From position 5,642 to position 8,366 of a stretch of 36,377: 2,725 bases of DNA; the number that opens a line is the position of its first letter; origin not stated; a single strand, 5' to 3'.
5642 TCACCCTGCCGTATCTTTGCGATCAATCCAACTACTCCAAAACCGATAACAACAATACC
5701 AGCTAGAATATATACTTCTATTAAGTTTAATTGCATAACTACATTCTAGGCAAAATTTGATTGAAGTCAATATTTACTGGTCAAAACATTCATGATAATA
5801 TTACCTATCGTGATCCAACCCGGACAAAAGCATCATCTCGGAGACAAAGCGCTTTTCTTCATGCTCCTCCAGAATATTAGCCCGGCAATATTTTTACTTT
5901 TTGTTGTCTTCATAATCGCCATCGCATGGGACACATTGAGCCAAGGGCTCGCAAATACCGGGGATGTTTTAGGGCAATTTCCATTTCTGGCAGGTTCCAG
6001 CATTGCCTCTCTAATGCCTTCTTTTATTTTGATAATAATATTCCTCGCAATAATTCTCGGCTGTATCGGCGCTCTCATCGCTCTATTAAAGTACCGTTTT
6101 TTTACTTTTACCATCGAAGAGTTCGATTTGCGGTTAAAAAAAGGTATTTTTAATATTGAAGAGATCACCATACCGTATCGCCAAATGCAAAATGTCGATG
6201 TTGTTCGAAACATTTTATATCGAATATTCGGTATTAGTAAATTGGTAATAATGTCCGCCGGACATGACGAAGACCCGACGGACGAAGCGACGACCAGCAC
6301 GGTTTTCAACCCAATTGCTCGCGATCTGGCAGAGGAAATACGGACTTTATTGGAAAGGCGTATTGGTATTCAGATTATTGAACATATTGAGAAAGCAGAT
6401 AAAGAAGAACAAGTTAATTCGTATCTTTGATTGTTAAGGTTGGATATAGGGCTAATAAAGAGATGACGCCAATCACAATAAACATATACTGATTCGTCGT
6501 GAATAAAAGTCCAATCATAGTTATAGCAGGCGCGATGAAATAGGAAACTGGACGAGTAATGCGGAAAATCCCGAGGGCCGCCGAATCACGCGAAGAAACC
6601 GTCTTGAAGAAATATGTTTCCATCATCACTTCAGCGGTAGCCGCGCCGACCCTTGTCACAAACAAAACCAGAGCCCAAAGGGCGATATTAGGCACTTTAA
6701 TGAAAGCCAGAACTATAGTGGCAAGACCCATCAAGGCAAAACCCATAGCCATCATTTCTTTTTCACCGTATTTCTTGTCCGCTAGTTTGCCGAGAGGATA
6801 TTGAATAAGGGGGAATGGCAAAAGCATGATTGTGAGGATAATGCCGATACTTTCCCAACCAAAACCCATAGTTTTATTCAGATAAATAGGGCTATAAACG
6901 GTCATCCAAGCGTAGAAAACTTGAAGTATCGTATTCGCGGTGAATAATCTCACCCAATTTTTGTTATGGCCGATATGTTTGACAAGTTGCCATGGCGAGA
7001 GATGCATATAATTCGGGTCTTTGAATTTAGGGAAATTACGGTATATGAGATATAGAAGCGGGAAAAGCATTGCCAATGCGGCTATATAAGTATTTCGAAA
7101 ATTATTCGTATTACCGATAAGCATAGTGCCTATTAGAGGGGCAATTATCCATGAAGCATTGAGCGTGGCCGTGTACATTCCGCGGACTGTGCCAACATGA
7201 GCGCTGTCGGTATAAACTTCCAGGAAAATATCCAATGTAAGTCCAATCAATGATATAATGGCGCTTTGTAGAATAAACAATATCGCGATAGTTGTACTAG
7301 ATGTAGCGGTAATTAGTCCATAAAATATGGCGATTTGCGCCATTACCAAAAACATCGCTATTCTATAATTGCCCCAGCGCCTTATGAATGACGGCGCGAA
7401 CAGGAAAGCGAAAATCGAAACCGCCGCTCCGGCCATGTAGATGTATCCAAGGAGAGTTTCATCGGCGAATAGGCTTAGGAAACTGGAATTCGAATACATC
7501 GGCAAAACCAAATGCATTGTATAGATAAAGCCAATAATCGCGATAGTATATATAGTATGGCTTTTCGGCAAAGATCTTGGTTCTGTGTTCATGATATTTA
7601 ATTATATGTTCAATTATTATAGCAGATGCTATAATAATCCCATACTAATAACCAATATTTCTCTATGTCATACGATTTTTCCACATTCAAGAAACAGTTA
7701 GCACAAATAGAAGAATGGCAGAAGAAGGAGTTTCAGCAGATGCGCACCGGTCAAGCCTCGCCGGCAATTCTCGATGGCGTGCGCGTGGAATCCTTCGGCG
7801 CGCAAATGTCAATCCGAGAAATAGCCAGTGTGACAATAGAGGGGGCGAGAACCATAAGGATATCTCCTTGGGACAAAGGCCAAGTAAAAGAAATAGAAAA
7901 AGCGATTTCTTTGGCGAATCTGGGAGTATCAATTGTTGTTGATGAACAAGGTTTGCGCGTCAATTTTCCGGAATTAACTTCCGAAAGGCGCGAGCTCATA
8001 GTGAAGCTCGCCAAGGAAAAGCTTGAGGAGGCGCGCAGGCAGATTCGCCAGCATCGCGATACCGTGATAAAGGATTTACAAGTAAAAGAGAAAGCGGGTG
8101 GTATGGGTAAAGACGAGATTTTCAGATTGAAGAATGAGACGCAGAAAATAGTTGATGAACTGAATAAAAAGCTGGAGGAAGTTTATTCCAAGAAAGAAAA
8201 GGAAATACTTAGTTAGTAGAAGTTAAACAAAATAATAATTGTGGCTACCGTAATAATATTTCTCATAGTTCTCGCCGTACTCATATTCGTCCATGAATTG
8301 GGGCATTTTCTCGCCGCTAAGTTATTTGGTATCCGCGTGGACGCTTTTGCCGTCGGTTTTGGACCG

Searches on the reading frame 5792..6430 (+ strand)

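Call 68: search_protein_families(library=pfam, proteins=[window:5792-6430:+], max_evalue=0.001)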
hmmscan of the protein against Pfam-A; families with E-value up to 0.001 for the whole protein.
window:5792-6430:+ (212 aa): 1 family
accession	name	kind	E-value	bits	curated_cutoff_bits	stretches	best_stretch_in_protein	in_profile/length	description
PF03703.20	bPH_2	-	1.7e-13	51.1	22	1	101-170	1-61/78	Bacterial PH domain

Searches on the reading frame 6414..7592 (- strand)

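Call 68: search_protein_families(library=pfam, proteins=[window:6414-7592:-], max_evalue=0.001)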
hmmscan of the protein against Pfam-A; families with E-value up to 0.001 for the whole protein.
window:6414-7592:- (392 aa): 2 families
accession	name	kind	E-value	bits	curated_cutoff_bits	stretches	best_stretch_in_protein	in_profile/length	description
PF07690.21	MFS_1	-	1.8e-23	83.5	33.4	2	235-382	20-165/347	Major Facilitator Superfamily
PF13347.12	MFS_2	-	3.7e-05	22.9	27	1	146-325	150-336/427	MFS/sugar transport protein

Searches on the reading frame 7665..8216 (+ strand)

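Call 68: search_protein_families(library=pfam, proteins=[window:7665-8216:+], max_evalue=0.001)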
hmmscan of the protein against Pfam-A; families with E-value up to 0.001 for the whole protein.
window:7665-8216:+ (183 aa): 1 family
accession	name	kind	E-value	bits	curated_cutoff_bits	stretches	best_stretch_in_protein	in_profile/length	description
PF01765.24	RRF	-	1.3e-48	165.3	29.7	1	20-182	2-164/164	Ribosome recycling factor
